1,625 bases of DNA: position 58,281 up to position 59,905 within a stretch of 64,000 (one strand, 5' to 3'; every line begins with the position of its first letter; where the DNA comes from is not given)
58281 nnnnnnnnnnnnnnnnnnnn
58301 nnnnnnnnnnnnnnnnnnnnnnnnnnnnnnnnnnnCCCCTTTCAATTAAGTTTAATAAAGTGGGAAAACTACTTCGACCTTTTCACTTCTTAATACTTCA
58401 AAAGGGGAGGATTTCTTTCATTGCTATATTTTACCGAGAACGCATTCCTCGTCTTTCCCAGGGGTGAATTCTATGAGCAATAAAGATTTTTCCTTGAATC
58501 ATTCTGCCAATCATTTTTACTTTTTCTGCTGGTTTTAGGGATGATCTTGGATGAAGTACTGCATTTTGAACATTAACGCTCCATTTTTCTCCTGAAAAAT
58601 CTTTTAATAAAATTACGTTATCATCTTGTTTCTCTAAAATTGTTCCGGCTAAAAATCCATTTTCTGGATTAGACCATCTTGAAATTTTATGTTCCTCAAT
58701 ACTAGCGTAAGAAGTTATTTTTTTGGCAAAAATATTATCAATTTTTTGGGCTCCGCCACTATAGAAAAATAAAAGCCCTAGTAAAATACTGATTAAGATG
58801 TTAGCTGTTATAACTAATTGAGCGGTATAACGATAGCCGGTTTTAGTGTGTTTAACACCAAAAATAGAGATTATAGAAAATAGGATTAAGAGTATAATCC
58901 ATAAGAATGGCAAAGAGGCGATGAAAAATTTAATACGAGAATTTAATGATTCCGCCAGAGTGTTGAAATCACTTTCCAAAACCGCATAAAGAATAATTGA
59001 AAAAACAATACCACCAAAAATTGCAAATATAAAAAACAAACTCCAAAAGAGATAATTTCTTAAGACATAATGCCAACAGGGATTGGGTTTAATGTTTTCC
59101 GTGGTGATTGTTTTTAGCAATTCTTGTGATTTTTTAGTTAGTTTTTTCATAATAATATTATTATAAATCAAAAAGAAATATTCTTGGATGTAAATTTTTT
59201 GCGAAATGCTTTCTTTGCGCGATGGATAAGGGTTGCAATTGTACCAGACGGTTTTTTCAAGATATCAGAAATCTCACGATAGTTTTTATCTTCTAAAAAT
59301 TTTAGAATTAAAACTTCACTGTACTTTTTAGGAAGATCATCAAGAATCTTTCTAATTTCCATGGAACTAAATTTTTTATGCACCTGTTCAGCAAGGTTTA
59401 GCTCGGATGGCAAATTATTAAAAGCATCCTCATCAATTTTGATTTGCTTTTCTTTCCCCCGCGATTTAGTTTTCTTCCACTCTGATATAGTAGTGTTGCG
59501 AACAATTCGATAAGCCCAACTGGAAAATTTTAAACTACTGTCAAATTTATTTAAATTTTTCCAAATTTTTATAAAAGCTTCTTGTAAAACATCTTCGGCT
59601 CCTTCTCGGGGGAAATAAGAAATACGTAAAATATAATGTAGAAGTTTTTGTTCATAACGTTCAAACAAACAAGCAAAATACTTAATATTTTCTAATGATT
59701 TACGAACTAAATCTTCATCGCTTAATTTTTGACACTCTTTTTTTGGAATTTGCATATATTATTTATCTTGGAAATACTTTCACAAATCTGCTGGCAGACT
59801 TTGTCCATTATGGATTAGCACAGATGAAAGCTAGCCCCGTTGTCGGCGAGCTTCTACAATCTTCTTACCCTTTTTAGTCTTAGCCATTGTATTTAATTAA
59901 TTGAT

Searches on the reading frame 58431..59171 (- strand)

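Call 24: search_protein_families(library=pfam, proteins=[window:58431-59171:-], max_evalue=1)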
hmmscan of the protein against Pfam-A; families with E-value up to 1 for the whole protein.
window:58431-59171:- (246 aa): 7 families
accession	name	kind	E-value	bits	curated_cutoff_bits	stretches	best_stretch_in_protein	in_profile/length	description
PF04893.22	Yip1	-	0.0017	18.7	28.6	1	28-135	6-115/173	Yip1 domain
PF03547.23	Mem_trans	-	0.0036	16.4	25.7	1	47-162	64-174/343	Membrane transport protein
PF04076.19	BOF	-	0.074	13.6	25.8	1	174-224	39-87/103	Bacterial OB fold (BOF) protein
PF20197.3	DUF6560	-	0.14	12.7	27.8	1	6-63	15-70/174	Family of unknown function (DUF6560)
PF02736.25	Myosin_N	-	0.18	12.1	27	1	169-187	11-29/45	Myosin N-terminal SH3-like domain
PF00335.26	Tetraspanin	-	0.23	11.5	32.1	1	39-154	2-119/225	Tetraspanin family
PF03699.18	UPF0182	-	0.3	9.6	27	1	37-135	93-205/770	Uncharacterised protein family (UPF0182)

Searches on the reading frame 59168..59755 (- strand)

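Call 24: search_protein_families(library=pfam, proteins=[window:59168-59755:-], max_evalue=1)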
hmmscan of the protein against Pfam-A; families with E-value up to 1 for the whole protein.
window:59168-59755:- (195 aa): 5 families
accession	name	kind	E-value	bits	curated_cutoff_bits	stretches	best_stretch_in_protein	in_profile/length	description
PF04542.20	Sigma70_r2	-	2.1e-16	59.9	24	1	30-97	1-69/71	Sigma-70 region 2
PF08281.18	Sigma70_r4_2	-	2.2e-13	50.1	25.7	1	132-183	2-53/54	Sigma-70, region 4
PF04545.22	Sigma70_r4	-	2.3e-06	27.5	24.1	1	138-185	2-49/50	Sigma-70, region 4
PF25787.1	HTH_SB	-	0.057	13.6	43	1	157-182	23-48/53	Sleeping Beauty transposase HTH domain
PF13936.12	HTH_38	-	0.087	13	27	1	155-179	19-43/44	Helix-turn-helix domain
